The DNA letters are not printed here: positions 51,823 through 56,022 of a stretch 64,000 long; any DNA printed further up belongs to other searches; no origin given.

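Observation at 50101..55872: Giant repeat-rich secreted protein with C-terminal Cys/His domain, followed by two tandemly duplicated secreted paralogs; polymorphic-toxin/immunity-like locus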

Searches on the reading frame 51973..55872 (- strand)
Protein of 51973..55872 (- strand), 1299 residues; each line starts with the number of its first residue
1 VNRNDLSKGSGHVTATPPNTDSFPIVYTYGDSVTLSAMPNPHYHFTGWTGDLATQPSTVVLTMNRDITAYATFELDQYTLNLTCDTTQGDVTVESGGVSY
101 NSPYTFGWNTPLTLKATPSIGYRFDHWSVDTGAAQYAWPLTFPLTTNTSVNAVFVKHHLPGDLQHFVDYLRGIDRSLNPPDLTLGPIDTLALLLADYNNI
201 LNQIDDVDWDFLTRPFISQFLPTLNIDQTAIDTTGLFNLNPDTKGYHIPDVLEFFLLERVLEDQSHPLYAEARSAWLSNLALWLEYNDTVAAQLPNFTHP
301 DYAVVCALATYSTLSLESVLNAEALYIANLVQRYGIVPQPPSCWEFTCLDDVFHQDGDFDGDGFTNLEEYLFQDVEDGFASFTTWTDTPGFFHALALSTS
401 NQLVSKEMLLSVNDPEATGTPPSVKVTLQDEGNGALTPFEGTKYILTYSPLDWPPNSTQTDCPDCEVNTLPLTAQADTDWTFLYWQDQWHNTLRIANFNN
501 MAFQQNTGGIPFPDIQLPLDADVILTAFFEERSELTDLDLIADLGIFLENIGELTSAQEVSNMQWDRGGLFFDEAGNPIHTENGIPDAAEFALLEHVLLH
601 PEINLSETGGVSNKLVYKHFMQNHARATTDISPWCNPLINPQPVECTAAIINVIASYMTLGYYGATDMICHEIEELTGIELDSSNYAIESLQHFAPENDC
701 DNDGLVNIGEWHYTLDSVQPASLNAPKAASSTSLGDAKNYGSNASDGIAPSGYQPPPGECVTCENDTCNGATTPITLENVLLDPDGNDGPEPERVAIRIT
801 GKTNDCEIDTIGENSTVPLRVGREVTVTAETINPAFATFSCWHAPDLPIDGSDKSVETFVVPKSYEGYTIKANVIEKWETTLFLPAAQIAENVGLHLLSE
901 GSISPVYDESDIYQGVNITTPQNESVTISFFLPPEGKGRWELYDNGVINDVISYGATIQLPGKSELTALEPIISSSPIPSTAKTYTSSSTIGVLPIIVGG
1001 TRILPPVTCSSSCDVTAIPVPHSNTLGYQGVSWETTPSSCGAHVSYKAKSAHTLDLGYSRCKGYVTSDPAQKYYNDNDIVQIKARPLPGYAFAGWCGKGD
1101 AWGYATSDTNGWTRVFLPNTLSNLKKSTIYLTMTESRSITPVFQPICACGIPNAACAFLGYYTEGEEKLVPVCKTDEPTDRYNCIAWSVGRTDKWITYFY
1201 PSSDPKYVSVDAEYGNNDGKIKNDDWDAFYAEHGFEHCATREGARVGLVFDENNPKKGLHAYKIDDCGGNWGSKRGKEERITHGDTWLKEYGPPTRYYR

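Call 3: search_protein_families(library=pfam, proteins=[window:51973-55872:-], max_evalue=0.1)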
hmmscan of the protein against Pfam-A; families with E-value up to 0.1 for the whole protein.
window:51973-55872:- (1299 aa): 2 families
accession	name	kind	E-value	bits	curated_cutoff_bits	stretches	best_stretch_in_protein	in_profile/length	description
PF18998.6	Flg_new_2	-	3.2e-23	81.9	23.6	3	27-76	19-72/73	Divergent InlB B-repeat domain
PF24738.1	DUF7689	-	5e-15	56.7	22.6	1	1175-1299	3-118/118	Domain of unknown function (DUF7689)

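Call 13: list_cluster_members(proteins=[P0001, P0002, window:51976-55872:-, window:48605-50005:-, window:59288-60805:-])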
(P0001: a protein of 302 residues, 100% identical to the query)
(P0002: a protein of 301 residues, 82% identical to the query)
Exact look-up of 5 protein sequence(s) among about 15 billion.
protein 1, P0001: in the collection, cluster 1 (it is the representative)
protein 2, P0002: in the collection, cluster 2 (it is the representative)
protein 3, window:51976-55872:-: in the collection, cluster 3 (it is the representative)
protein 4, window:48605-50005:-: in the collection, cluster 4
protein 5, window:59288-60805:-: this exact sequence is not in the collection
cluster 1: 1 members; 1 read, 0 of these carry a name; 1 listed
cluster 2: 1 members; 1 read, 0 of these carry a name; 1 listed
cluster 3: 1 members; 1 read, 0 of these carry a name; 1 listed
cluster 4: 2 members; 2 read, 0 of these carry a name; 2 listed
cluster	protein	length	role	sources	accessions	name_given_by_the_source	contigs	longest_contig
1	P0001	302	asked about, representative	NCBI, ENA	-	-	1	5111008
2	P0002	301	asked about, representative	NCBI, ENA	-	-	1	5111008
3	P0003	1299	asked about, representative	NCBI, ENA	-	-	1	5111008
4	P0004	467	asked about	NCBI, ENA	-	-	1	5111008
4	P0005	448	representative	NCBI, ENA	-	-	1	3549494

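Call 15: search_protein_families(library=ncbifam, proteins=[window:51976-55872:-], max_evalue=0.01)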
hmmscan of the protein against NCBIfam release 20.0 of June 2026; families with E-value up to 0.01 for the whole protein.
window:51976-55872:- (1299 aa): 1 family
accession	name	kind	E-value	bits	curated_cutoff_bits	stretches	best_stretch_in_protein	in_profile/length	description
TIGR02543.1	List_Bact_rpt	repeat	0.001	19.4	20.95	1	43-75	6-42/44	TIGR02543 family repeat protein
